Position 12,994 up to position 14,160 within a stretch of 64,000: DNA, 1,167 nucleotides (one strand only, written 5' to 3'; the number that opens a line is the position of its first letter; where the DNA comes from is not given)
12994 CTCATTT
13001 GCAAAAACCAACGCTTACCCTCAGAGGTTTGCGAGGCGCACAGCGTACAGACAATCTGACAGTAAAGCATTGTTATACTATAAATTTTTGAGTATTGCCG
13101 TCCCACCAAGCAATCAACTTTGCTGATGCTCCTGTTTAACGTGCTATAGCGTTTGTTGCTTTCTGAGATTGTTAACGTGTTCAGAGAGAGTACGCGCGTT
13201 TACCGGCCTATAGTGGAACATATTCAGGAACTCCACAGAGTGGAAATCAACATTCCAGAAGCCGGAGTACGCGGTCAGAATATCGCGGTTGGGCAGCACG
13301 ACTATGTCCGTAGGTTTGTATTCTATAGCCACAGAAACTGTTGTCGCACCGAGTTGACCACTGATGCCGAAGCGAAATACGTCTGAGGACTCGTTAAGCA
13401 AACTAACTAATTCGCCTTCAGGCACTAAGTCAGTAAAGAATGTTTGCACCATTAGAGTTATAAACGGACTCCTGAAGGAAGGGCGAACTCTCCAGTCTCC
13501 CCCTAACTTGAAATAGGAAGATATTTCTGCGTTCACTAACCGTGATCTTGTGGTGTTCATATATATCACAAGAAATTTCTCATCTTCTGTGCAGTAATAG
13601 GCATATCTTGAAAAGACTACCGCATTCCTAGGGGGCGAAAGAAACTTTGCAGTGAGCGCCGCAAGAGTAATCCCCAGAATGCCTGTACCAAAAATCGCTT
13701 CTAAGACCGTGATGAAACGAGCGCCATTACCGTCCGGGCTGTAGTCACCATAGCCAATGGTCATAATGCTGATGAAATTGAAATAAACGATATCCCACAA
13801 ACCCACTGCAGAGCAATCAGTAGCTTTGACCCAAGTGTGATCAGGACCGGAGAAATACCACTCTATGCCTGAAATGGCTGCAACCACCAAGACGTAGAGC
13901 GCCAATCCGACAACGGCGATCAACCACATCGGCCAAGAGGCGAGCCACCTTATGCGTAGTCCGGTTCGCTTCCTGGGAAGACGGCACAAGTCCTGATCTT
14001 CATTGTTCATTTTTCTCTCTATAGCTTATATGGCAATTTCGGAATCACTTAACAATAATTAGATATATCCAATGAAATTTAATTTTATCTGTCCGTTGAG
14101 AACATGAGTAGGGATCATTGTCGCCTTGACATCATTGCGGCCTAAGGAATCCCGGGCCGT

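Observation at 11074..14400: Low-GC islet pairing a KirBac-like K+ channel with an AIPR abortive-infection protein: candidate two-gene defence module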

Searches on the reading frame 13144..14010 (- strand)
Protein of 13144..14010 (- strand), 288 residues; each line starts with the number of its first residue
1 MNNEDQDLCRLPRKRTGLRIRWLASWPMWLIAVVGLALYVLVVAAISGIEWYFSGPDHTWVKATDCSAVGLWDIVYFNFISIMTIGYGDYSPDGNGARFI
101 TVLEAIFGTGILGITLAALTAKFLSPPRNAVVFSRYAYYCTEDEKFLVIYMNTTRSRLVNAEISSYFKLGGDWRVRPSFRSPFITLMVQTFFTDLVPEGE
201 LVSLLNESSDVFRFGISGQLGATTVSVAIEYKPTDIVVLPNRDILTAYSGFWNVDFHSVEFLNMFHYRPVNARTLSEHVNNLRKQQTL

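Call 3: search_protein_families(library=pfam, proteins=[window:13144-14010:-], max_evalue=0.1)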
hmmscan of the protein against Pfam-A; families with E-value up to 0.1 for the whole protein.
window:13144-14010:- (288 aa): 2 families
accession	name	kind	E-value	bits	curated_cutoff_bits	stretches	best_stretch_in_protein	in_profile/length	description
PF07885.22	Ion_trans_2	-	1.9e-11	44.1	22.5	1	47-122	9-76/79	Ion channel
PF00060.32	Lig_chan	-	0.0047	17.2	30.8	1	25-122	4-93/146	Ligand-gated ion channel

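Call 4: search_protein_families(library=padloc, proteins=[window:13144-14010:-], max_evalue=0.1)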
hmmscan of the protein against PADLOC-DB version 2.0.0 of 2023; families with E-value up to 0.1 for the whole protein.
window:13144-14010:- (288 aa): 0 families

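Call 5: search_protein_families(library=ncbifam, proteins=[window:13144-14010:-], max_evalue=0.1)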
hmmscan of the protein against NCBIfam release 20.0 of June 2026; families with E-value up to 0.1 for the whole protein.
window:13144-14010:- (288 aa): 2 families
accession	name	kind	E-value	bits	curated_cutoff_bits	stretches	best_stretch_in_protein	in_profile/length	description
NF040645.1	K_channel_Meth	equivalog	0.00018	21.4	300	1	71-107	157-193/203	hyperpolarization-activated voltage-gated potassium channel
NF007828.0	PRK10537.1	equivalog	0.00039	19.5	425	1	73-120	181-228/403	voltage-gated potassium channel protein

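Call 6: find_homologous_proteins(query=window:13144-14010:-)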
Query window:13144-14010:- (288 aa): 96 proteins with E <= 0.001 among 3023 candidates.
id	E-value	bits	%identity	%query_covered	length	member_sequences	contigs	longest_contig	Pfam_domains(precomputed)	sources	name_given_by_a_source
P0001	2.2e-193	659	100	100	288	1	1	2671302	PF07885.23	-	-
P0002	6.9e-149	513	78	99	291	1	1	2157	PF07885.23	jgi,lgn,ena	-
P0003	1.3e-148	512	79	99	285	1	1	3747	PF07885.23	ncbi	-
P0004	1.3e-141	489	77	96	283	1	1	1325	PF07885.23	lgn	-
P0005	7.4e-140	483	72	99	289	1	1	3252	PF07885.23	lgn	-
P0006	6.7e-139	480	72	100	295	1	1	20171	PF07885.23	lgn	-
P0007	1.2e-136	473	81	89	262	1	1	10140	PF07885.23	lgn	-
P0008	4.2e-133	461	68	100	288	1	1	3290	PF07885.23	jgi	jgi:hypothetical protein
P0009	9.4e-133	460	71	99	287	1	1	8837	PF07885.23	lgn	-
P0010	1.7e-131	456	70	100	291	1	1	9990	PF07885.23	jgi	jgi:hypothetical protein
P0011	4.1e-131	455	69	100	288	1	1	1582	PF07885.23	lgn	-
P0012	3.6e-129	448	65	99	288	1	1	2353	PF07885.23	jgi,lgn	jgi:hypothetical protein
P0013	1.2e-128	446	70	95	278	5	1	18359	PF07885.23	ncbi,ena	-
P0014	6.2e-127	441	73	92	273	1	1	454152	PF07885.23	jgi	jgi:hypothetical protein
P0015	4.0e-126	438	67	99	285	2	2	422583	PF07885.23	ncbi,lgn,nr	ncbi:MAG: hypothetical protein QOK37_868 [Thermoanaerobaculia bacterium]|nr:hypothetical protein [Th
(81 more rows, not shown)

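Call 13: find_related_loci(query=A1, collection=genome_contigs, flank=8000)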
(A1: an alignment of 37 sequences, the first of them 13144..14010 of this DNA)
Query A1 (288 aa) in genome_contigs; peptide patterns used: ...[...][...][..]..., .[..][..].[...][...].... (x = any residue, [..] = any of these).
44 stretches matched a pattern; 12 encode a relative of the query (tblastn E <= 1e-3); 12 distinct loci.
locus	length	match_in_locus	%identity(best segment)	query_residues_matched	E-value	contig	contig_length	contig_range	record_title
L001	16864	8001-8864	67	1-288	6e-133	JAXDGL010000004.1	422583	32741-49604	MAG: Thermoanaerobaculia bacterium isolate BP_50 scaffold_171854, whole genome shotgun sequence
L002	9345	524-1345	70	11-284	4e-133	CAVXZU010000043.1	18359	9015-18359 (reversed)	MAG: uncultured delta proteobacterium isolate MFD02923.bin.2.45 genome assembly, contig: contig_55722, whole genome shot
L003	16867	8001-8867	60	1-283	1e-104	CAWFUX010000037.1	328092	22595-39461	MAG: uncultured delta proteobacterium isolate MFD09286.bin.2.92 genome assembly, contig: contig_46902, whole genome shot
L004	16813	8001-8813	50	11-283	2e-82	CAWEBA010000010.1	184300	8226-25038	MAG: uncultured Acidobacteriaceae bacterium isolate MFD04463.bin.2.220 genome assembly, contig: contig_4265, whole genom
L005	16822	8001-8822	48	11-287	8e-79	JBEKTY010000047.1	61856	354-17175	MAG: Thermoguttaceae bacterium isolate SPRUCE 569 SPRUCE_569_47, whole genome shotgun sequence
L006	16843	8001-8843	42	3-284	1e-73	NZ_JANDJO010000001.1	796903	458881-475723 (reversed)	Shimia sp. CNT1-13L.2 contig_1, whole genome shotgun sequence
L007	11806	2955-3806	43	5-288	3e-73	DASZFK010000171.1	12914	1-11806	MAG TPA_asm: Candidatus Angelobacter sp. isolate SMAG_U6520 k141_3700130, whole genome shotgun sequence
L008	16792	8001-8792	41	10-278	3e-66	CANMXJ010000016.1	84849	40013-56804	uncultured Sulfitobacter sp. isolate 3-1232-G.fasta genome assembly, contig: NODE_16, whole genome shotgun sequence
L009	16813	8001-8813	39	11-284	3e-63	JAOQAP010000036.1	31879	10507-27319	MAG: Flavipsychrobacter sp. isolate RYN_285 scaffold_2561159, whole genome shotgun sequence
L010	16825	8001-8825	39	10-286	1e-58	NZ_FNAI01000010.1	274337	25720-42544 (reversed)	Mucilaginibacter pineti strain 47C3B, whole genome shotgun sequence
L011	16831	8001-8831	41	1-278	3e-66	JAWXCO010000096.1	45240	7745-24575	MAG: Bacteroidota bacterium isolate SP4G1.39 k99_833809, whole genome shotgun sequence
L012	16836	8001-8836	45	5-284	3e-64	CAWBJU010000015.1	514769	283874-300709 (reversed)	MAG: uncultured Acidobacteriota bacterium isolate MFD09206.bin.2.153 genome assembly, contig: contig_26340, whole genome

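Call 18: find_encoding_contigs(protein=P0007, flank=6000, max_places=3)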
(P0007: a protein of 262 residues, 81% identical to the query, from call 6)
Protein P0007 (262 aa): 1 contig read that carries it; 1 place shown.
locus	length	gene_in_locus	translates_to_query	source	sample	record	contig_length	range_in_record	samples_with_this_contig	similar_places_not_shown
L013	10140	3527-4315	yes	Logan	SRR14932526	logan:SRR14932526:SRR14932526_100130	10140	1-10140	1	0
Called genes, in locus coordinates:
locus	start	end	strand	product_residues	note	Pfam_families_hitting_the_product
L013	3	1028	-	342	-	?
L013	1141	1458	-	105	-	PF13560:HTH_31 (weak), PF01381:HTH_3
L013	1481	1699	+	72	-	-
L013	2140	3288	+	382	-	PF13676:TIR_2, PF03781:FGE-sulfatase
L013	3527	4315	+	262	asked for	PF07885:Ion_trans_2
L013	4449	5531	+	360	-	PF13495:Phage_int_SAM_4 (weak), PF02899:Phage_int_SAM_1, PF00589:Phage_integrase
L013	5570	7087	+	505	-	PF05990:DUF900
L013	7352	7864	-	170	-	-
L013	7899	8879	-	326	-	PF13676:TIR_2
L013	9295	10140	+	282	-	?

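Call 19: find_encoding_contigs(protein=P0006, flank=6000, max_places=3)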
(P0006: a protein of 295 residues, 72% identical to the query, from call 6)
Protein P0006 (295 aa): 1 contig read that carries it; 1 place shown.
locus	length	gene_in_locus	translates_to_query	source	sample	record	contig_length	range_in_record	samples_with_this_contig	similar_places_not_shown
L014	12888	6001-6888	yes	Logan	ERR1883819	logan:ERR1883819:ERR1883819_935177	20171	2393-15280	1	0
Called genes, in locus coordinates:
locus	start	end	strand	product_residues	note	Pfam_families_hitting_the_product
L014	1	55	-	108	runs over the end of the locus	-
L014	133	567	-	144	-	PF13560:HTH_31 (weak)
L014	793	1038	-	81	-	PF13560:HTH_31 (weak), PF01381:HTH_3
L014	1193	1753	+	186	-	-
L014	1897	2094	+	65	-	-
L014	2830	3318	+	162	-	PF18967:PycTM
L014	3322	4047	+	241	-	-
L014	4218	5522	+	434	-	-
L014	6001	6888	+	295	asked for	PF07885:Ion_trans_2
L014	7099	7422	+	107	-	-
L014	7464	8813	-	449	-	-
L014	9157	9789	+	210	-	-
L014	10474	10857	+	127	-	-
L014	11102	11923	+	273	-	PF01435:Peptidase_M48 (faint), PF10463:Peptidase_U49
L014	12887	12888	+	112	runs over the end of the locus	PF03795:YCII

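Call 20: find_encoding_contigs(protein=P0003, flank=6000, max_places=3)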
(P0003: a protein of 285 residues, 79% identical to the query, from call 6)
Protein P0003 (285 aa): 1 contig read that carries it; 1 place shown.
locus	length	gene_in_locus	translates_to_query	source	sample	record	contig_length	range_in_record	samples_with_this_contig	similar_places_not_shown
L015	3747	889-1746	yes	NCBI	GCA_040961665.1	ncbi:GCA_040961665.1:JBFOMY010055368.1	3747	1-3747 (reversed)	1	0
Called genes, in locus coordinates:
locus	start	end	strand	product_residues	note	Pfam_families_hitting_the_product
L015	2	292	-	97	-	?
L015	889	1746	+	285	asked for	PF07885:Ion_trans_2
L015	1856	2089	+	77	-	-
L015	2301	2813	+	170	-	-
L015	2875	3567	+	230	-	-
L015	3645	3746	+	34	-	?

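Call 21: predict_structure(alignment_id=A1)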
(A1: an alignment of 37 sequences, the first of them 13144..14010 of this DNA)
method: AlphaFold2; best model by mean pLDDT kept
length: 288 residues; sequences in the alignment: 37
mean_pLDDT: 89.9   pTM: 0.75
mean pLDDT of the five models: 89.9, 88.8, 88.2, 84.9, 84.5
residues with pLDDT >= 90: 186; 70-90: 90; 50-70: 12; < 50: 0
segments of 3 or more residues with pLDDT < 50: none
pLDDT, mean of each block of 10 residues (from residue 1): 70 68 86 94 93 86 89 92 81 90 91 91 81 96 97 92 93 84 92 93 94 93 89 97 96 95 96 97 93
secondary structure, 60 per line:
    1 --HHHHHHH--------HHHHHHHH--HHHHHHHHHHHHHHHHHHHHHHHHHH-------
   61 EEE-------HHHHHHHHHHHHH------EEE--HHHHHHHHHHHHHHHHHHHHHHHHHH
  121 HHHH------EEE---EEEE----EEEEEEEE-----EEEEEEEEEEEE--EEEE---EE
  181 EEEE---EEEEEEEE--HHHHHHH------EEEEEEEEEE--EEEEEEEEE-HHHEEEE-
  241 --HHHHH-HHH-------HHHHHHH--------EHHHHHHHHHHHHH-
elements in order: H3-9 H18-25 H28-53 E61-63 H71-83 E90-92 H95-124 E131-133 E137-140 E145-152 E158-169 E172-175 E179-184 E188-195 H198-204 E211-220 E223-231 E236-239 H243-247 H259-265 H275-287

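Call 26: find_related_loci(query=A1, collection=metagenome_contigs, flank=8000)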
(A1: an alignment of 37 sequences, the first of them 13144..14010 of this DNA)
Query A1 (288 aa) in metagenome_contigs; peptide patterns used: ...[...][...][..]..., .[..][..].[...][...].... (x = any residue, [..] = any of these).
81 stretches matched a pattern; 27 encode a relative of the query (tblastn E <= 1e-3); 27 distinct loci.
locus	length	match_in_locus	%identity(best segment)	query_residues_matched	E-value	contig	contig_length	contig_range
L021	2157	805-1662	78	1-286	2e-165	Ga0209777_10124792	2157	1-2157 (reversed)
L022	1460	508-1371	70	1-288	2e-155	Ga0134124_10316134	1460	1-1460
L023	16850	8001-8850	70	1-286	4e-124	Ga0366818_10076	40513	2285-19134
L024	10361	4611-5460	70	1-286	4e-124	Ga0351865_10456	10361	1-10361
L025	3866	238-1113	55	1-286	5e-104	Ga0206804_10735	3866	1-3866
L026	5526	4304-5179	53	1-286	9e-97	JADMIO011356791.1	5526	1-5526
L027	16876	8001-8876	53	1-286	1e-96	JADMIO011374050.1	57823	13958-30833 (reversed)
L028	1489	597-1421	49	10-286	4e-91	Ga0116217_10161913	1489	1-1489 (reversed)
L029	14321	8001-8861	50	1-286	3e-85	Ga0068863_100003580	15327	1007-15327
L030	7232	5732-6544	50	11-283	7e-82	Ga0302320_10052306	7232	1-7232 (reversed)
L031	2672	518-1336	49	11-286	1e-81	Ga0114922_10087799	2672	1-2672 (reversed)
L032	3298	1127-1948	48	11-287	2e-79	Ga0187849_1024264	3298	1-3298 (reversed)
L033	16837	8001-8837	48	7-286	9e-77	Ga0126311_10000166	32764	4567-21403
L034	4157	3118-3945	46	10-286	2e-74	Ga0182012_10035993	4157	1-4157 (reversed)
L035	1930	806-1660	42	3-285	1e-73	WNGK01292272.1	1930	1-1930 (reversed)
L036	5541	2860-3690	46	11-288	1e-69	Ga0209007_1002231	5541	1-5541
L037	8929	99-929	42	1-278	2e-66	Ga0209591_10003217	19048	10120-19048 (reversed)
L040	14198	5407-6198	39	10-276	4e-59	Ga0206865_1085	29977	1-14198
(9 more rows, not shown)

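Call 27: fold_search(model_id=the predicted structure, library=pdb)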
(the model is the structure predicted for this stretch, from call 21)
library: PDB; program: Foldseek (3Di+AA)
matches with E <= 10: 1525; with E <= 0.001: 116
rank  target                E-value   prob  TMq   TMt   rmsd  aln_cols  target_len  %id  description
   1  3zrs                  2.8e-11  1.00  0.53  0.54   6.0       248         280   18  X-ray crystal structure of a KirBac potassium channel highlights a mechanism of channel opening at the bundle-crossing g (released 2012-01-11)
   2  2x6a                  3.0e-11  1.00  0.53  0.55   5.7       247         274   17  Potassium Channel from Magnetospirillum Magnetotacticum (released 2010-06-23)
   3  7n9k                  3.4e-11  1.00  0.52  0.53   6.0       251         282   17  KirBac3.1 L124M mutant (released 2021-12-29)
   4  6o9u                  4.2e-11  1.00  0.51  0.52   5.4       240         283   18  KirBac3.1 at a resolution of 2 Angstroms (released 2020-05-27)
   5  2wli_B                5.4e-11  1.00  0.55  0.59   5.3       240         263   19  POTASSIUM CHANNEL FROM MAGNETOSPIRILLUM MAGNETOTACTICUM (released 2010-06-09)
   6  2wll_B                5.4e-11  1.00  0.56  0.60   5.0       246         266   17  POTASSIUM CHANNEL FROM BURKHOLDERIA PSEUDOMALLEI (released 2010-06-09)
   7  7n9l                  5.7e-11  1.00  0.53  0.53   6.1       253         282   18  KirBac3.1 C71S C262S (released 2021-12-29)
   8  2wli_A                9.0e-11  1.00  0.52  0.53   5.8       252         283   18  POTASSIUM CHANNEL FROM MAGNETOSPIRILLUM MAGNETOTACTICUM (released 2010-06-09)
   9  2wlo_B                9.0e-11  1.00  0.50  0.52   9.0       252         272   18  POTASSIUM CHANNEL FROM MAGNETOSPIRILLUM MAGNETOTACTICUM (released 2010-06-23)
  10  2wlj_A                1.1e-10  1.00  0.59  0.60   5.1       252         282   17  Potassium channel from Magnetospirillum magnetotacticum (released 2010-06-09)
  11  2wlm_A                1.2e-10  1.00  0.50  0.53   6.0       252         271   18  POTASSIUM CHANNEL FROM MAGNETOSPIRILLUM MAGNETOTACTICUM (released 2010-06-09)
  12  2wlm_B                1.3e-10  1.00  0.52  0.54   5.8       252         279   18  POTASSIUM CHANNEL FROM MAGNETOSPIRILLUM MAGNETOTACTICUM (released 2010-06-09)
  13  6o9v_A                1.4e-10  1.00  0.52  0.54   6.1       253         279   17  KirBac3.1 mutant at a resolution of 3.1 Angstroms (released 2020-05-27)
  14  7adi_B                1.4e-10  1.00  0.57  0.62   5.0       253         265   18  KirBac3.1 W46R: role of a highly conserved tryptophan at the membrane-water interface of Kir channel (released 2022-01-12)
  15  2wlj_B                1.4e-10  1.00  0.58  0.61   5.1       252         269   18  Potassium channel from Magnetospirillum magnetotacticum (released 2010-06-09)
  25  2wll_A                3.2e-10  1.00  0.53  0.57   6.0       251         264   16  POTASSIUM CHANNEL FROM BURKHOLDERIA PSEUDOMALLEI (released 2010-06-09)
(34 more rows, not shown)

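Call 33: search_protein_families(library=pfam, alignment_id=A2, max_evalue=0.00001)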
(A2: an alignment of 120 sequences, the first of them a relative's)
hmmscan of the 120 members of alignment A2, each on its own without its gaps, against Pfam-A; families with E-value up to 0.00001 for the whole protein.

A. member 1, L001:6426-6746:+ (107 aa): 0 families

B. families by the number of members that match (of 120 scanned): 99 families (the first 25 are shown)
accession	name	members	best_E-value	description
PF13676.11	TIR_2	4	1.1e-19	TIR domain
PF00072.30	Response_reg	3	1.3e-32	Response regulator receiver domain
PF01381.28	HTH_3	3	2.5e-14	Helix-turn-helix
PF13560.12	HTH_31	3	2.4e-10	Helix-turn-helix domain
PF01695.23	IstB_IS21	2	6.3e-89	IstB-like ATP binding protein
PF00004.35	AAA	2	1.7e-47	ATPase family associated with various cellular activities (AAA)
PF22483.2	Mu-transpos_C_2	2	5.5e-19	Mu transposase, C-terminal domain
PF00665.32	rve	2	3.8e-17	Integrase core domain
PF00078.32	RVT_1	2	1.1e-13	Reverse transcriptase (RNA-dependent DNA polymerase)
PF12844.13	HTH_19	2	2.2e-11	Helix-turn-helix domain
PF00308.24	Bac_DnaA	2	6.6e-10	Bacterial DnaA ATPAse domain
PF13744.12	HTH_37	2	2.5e-07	Helix-turn-helix domain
PF13540.12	RCC1_2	1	3.7e-174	Regulator of chromosome condensation (RCC1) repeat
PF25390.1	WD40_RLD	1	6.4e-151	RCC1-like domain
PF07733.18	DNA_pol3_alpha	1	2e-91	Bacterial DNA polymerase III alpha NTPase domain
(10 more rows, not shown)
